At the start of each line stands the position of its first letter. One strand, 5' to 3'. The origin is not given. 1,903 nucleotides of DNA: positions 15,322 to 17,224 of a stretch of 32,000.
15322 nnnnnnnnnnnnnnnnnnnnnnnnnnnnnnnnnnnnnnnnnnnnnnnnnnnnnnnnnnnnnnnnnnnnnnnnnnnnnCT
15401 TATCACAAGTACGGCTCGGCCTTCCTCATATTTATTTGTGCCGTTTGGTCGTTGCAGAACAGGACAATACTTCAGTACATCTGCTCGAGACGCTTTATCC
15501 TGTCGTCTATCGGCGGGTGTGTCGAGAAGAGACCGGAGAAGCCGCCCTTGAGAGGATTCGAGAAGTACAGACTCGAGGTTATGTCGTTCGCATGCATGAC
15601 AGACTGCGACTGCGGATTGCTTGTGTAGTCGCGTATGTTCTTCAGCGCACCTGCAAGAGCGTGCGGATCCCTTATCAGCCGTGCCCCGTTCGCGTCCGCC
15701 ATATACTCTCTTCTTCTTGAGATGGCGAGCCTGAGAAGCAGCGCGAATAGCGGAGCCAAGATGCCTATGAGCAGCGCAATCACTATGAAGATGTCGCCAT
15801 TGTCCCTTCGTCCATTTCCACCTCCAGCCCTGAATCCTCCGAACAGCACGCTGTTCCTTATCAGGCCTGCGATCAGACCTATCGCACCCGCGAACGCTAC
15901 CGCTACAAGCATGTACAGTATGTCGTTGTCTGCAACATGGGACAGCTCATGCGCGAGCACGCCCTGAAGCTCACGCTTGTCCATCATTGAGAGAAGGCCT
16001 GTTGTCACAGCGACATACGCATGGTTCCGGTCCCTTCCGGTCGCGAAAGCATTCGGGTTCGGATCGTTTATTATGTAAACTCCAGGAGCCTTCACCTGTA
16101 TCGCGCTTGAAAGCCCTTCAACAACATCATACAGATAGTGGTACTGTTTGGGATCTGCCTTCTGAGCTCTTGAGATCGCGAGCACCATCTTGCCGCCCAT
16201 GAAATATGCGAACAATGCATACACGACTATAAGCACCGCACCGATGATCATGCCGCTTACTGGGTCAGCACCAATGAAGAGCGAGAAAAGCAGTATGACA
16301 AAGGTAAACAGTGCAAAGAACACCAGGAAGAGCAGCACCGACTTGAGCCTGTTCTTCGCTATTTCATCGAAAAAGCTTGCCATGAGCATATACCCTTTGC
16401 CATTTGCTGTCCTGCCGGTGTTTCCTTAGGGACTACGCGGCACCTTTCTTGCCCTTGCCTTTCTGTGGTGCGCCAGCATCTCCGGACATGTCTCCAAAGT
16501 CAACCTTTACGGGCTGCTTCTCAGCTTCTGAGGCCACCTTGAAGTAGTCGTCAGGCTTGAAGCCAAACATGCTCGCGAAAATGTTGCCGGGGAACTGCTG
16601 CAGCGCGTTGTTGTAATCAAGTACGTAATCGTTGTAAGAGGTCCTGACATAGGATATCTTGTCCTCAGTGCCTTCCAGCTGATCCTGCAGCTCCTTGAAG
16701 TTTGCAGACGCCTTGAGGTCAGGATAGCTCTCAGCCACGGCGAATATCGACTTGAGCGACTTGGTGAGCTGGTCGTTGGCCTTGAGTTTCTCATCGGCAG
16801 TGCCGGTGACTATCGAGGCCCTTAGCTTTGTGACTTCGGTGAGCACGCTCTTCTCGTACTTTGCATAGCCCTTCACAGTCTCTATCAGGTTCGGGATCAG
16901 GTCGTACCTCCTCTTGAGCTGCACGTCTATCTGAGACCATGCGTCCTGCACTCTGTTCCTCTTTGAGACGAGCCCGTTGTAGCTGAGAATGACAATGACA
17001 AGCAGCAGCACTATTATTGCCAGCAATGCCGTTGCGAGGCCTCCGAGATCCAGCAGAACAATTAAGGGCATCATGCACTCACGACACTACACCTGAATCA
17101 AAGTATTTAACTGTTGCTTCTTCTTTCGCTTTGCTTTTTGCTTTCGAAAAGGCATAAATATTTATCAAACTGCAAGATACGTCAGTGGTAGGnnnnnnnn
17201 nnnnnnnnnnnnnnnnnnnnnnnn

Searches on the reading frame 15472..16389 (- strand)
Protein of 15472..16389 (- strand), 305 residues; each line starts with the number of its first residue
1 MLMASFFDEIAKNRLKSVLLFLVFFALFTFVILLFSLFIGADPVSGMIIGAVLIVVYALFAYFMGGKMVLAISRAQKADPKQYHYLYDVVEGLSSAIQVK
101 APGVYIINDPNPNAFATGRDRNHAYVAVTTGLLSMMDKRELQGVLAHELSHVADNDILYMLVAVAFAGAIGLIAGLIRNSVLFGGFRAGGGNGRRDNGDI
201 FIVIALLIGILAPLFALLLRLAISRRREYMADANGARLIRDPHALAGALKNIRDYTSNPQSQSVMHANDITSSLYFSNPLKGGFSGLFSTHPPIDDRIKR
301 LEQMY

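Call 56: search_protein_families(library=pfam, proteins=[window:15472-16389:-], max_evalue=0.001)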
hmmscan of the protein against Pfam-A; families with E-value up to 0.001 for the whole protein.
window:15472-16389:- (305 aa): 2 families
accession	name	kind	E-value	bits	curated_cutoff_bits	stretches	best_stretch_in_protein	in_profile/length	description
PF01435.24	Peptidase_M48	-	4.3e-34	118.4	20.3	1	81-304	2-185/186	Peptidase family M48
PF05569.17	Peptidase_M56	-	5.2e-06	26.3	31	1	48-166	107-218/296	BlaR1 peptidase M56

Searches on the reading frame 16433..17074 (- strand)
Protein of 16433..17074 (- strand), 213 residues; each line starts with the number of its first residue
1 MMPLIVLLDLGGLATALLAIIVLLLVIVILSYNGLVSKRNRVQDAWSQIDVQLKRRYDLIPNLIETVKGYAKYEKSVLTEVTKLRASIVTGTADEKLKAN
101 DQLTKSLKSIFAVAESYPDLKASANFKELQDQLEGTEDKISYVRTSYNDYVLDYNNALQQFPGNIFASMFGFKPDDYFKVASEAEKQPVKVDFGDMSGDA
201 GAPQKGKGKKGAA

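Call 56: search_protein_families(library=pfam, proteins=[window:16433-17074:-], max_evalue=0.001)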
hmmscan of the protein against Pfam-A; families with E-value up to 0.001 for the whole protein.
window:16433-17074:- (213 aa): 1 family
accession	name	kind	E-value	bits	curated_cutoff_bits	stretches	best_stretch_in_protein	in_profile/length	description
PF04011.17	LemA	-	1.8e-60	203.5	26.2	1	45-193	1-149/149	LemA family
